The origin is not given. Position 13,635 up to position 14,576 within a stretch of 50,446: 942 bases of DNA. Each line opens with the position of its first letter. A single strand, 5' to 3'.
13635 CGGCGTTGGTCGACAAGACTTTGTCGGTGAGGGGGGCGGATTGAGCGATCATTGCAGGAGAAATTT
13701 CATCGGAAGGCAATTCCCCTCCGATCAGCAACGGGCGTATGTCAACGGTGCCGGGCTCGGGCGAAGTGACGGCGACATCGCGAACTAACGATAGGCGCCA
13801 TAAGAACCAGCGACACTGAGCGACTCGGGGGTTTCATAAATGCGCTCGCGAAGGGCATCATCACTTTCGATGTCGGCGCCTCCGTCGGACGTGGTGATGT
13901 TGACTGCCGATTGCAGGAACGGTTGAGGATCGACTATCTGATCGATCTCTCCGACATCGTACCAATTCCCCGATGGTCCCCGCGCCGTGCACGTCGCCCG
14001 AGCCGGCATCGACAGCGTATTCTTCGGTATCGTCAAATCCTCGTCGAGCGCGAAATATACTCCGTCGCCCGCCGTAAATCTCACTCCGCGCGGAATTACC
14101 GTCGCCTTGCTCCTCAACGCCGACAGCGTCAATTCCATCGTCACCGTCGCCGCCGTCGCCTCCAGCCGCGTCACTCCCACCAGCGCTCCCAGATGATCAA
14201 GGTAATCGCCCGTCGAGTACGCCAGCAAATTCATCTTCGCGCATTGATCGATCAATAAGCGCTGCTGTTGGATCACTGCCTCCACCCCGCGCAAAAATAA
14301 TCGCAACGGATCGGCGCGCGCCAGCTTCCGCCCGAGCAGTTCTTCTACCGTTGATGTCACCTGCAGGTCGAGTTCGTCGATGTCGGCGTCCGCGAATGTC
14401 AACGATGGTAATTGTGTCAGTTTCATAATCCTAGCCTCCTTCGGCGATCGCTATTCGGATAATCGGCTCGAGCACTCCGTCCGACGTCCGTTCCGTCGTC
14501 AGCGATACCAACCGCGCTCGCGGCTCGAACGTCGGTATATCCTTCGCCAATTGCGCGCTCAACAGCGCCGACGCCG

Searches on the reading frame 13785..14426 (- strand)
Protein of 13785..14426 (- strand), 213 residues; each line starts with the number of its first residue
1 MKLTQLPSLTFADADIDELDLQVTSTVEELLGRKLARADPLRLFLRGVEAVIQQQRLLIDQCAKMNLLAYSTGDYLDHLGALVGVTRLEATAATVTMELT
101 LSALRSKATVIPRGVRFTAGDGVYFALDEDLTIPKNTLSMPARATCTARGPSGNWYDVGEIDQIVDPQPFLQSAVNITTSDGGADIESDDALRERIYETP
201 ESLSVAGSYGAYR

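Call 15: search_protein_families(library=pfam, proteins=[window:13785-14426:-], max_evalue=0.001)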
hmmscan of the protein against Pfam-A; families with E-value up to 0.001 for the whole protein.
window:13785-14426:- (213 aa): 1 family
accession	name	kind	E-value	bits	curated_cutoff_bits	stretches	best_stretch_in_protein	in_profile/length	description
PF04865.19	Baseplate_J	-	1.2e-31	110.4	21.1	1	73-213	2-139/255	Baseplate J-like protein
